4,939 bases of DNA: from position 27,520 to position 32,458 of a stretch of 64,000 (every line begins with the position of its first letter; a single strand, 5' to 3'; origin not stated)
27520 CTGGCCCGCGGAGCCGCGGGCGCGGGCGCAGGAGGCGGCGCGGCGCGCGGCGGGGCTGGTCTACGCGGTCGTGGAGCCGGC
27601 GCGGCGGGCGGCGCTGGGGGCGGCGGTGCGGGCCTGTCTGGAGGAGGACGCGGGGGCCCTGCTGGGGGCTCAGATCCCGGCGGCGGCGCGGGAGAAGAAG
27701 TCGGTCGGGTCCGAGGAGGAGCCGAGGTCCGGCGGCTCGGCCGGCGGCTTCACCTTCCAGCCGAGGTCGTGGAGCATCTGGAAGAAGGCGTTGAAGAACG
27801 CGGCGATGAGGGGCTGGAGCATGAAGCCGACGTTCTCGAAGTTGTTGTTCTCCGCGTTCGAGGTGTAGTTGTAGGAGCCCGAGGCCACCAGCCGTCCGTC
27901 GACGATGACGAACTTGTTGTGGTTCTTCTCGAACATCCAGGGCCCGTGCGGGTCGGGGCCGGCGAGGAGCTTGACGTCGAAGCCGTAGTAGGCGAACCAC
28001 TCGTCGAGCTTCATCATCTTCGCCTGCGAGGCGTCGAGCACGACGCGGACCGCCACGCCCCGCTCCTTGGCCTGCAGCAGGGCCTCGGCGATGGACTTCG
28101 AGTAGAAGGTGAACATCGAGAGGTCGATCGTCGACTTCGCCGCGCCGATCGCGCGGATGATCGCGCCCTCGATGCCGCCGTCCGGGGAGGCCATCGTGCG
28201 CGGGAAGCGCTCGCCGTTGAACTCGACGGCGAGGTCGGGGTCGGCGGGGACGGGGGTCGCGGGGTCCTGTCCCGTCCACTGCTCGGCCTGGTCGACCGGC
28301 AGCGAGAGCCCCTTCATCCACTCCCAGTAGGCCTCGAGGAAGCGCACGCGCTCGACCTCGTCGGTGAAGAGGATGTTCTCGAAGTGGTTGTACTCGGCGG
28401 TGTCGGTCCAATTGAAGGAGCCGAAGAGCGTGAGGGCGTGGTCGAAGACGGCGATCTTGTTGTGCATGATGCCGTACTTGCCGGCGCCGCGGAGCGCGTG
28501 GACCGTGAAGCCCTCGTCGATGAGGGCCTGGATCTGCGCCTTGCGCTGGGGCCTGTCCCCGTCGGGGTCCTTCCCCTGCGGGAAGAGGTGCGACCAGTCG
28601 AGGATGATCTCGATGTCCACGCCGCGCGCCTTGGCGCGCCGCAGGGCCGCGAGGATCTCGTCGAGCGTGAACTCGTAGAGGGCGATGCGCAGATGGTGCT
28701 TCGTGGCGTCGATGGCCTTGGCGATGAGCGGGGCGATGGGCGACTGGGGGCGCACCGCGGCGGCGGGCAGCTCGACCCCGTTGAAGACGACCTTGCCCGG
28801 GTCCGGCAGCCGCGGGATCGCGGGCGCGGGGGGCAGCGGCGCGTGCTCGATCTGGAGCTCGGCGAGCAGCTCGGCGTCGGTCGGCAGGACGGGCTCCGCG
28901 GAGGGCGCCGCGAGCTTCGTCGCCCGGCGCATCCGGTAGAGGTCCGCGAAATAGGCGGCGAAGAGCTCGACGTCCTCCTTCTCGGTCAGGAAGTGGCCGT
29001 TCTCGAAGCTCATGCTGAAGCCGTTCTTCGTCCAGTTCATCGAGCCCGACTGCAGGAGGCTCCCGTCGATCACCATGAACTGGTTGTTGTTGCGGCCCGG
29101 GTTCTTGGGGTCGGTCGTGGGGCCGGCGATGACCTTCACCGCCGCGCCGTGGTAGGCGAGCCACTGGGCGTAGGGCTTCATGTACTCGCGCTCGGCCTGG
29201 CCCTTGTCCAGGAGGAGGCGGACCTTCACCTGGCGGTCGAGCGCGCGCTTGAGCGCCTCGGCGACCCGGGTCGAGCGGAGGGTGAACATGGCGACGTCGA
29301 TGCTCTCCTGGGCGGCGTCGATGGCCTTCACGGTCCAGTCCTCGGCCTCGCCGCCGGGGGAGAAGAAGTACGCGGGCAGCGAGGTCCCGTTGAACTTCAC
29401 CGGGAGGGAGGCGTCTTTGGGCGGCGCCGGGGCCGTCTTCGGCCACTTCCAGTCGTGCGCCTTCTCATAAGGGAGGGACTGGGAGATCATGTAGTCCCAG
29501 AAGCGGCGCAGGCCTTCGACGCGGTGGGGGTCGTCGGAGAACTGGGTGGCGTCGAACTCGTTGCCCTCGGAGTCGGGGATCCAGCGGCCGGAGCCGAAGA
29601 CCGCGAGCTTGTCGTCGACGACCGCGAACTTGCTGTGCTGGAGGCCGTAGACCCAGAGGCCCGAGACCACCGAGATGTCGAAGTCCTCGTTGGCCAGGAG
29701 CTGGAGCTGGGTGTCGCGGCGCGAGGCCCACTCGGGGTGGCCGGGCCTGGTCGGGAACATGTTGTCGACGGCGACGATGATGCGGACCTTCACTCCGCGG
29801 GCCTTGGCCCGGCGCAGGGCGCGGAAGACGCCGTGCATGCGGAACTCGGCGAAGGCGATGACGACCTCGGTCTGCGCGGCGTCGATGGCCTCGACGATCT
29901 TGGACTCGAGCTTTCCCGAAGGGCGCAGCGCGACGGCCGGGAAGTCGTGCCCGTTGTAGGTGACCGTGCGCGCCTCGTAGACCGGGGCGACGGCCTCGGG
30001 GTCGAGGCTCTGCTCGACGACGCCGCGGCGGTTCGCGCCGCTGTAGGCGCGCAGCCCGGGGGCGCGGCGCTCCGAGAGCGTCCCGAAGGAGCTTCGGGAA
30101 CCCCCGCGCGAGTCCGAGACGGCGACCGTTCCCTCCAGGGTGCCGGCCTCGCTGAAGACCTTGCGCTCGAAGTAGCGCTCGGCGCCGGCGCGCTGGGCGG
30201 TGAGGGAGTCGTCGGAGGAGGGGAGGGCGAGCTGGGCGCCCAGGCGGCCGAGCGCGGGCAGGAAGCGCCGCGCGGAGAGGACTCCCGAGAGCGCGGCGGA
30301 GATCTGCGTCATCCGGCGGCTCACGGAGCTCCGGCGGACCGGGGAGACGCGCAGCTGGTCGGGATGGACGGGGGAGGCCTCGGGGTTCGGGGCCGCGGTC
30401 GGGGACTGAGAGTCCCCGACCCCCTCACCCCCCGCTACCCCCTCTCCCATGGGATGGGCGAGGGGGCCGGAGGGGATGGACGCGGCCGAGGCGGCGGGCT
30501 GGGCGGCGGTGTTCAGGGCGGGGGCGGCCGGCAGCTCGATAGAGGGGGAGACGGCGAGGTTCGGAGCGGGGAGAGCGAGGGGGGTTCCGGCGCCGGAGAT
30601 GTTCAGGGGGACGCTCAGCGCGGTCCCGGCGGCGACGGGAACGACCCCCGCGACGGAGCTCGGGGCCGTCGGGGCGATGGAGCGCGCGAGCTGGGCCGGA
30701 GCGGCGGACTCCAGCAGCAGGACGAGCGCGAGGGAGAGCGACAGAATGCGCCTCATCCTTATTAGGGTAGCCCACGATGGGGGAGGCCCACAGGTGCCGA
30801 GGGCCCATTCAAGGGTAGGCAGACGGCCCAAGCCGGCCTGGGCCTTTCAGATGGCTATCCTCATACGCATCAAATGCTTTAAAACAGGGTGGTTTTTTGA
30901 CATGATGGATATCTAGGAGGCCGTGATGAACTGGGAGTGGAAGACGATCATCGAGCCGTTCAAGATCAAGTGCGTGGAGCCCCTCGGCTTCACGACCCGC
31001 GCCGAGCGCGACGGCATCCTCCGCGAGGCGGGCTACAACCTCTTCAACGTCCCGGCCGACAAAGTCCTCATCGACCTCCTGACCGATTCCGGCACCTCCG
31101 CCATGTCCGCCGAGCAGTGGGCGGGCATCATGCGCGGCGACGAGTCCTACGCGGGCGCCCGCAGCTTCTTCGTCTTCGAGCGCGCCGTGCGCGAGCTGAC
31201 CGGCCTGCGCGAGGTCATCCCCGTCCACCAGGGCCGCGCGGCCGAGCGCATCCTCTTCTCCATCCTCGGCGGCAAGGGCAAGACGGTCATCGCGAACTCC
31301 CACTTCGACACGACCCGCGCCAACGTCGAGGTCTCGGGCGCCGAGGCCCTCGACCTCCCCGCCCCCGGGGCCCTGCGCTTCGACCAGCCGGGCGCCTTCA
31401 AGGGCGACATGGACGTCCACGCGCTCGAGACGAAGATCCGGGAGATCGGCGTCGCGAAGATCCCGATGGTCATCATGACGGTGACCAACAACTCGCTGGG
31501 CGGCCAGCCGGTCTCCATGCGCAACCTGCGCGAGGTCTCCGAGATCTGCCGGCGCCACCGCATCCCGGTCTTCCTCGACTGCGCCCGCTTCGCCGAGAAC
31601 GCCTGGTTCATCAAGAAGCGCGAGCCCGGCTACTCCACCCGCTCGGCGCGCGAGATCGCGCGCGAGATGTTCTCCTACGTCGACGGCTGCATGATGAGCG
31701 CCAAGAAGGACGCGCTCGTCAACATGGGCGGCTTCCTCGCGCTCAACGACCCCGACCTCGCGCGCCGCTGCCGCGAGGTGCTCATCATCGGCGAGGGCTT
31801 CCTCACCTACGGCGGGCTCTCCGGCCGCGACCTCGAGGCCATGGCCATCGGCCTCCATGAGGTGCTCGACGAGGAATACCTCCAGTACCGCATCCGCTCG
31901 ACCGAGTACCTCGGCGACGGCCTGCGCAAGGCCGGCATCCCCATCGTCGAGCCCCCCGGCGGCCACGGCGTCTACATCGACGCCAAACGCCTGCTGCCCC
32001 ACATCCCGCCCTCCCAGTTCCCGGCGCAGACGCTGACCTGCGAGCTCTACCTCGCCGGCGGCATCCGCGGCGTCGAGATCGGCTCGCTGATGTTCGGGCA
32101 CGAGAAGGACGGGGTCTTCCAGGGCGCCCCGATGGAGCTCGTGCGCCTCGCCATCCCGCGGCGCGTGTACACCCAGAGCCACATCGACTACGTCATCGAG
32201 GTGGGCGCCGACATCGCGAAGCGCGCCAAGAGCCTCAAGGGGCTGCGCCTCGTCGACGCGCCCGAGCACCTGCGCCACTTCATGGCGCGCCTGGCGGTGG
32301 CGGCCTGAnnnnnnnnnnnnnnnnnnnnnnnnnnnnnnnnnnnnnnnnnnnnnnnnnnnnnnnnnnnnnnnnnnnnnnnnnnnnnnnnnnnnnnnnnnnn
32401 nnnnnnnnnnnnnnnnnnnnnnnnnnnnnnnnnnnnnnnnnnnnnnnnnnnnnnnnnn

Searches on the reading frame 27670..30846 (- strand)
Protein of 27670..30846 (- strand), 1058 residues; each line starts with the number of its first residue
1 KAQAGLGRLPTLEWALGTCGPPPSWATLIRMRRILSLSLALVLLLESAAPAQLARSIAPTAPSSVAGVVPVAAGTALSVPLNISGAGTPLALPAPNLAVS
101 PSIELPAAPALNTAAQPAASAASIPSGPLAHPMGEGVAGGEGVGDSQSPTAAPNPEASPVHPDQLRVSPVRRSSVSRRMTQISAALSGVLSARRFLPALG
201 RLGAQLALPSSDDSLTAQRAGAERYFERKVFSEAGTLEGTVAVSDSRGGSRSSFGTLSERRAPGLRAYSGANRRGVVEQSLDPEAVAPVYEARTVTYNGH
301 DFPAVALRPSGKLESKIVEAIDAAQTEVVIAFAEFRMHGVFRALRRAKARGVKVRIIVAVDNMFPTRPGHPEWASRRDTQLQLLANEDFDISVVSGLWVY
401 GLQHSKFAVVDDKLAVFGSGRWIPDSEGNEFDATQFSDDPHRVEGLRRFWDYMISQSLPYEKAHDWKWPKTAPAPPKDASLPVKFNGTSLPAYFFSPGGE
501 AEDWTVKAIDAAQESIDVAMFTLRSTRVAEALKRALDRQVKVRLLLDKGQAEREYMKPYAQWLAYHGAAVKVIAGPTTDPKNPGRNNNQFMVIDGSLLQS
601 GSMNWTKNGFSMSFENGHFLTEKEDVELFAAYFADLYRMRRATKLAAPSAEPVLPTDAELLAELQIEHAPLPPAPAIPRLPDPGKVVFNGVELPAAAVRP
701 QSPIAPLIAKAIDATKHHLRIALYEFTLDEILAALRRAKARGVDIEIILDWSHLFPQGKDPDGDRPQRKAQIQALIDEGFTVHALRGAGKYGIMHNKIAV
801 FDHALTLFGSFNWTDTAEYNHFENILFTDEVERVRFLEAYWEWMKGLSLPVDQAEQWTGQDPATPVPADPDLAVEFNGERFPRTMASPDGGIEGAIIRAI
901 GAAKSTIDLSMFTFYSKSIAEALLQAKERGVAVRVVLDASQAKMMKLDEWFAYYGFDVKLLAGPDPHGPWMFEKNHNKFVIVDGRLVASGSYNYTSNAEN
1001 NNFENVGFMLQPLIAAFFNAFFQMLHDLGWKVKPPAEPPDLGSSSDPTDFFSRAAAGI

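Call 26: search_protein_families(library=pfam, proteins=[window:27670-30846:-], max_evalue=0.0001)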
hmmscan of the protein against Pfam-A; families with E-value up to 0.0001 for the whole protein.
window:27670-30846:- (1058 aa): 4 families
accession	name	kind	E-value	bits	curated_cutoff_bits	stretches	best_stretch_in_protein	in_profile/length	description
PF13091.12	PLDc_2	-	4.8e-82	272.8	27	4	709-842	2-129/132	PLD-like domain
PF07894.18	SACK1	-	2.9e-12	47.2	21.4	0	892-1025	126-268/274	Scaffolding anchor of CK1 domain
PF11495.14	Regulator_TrmB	-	9.7e-12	45.1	22.2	0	314-362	12-60/233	Archaeal transcriptional regulator TrmB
PF00614.28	PLDc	-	1.1e-11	44.7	21.9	0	792-816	3-27/28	Phospholipase D Active site motif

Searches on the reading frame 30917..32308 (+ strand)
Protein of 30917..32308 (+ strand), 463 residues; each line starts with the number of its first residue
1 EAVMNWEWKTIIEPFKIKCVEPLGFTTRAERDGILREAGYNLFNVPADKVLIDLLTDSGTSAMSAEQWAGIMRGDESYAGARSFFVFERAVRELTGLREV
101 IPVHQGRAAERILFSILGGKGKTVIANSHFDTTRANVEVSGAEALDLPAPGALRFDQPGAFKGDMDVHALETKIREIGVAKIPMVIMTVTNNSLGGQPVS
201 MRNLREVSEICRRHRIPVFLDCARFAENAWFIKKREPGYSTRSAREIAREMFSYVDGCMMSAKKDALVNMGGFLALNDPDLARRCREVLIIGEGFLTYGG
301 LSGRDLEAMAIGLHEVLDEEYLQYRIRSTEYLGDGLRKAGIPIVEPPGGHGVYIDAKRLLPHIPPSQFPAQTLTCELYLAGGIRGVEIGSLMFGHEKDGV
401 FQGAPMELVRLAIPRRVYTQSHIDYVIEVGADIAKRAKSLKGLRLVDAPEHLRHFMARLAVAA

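Call 26: search_protein_families(library=pfam, proteins=[window:30917-32308:+], max_evalue=0.0001)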
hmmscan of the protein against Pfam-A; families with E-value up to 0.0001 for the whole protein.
window:30917-32308:+ (463 aa): 2 families
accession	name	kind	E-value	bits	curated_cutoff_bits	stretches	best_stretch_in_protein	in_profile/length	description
PF01212.27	Beta_elim_lyase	-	9.9e-80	268.4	27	1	53-427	1-286/288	Beta-eliminating lyase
PF01041.23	DegT_DnrJ_EryC1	-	4.4e-05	23.3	19.8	0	86-287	28-197/360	DegT/DnrJ/EryC1/StrS aminotransferase family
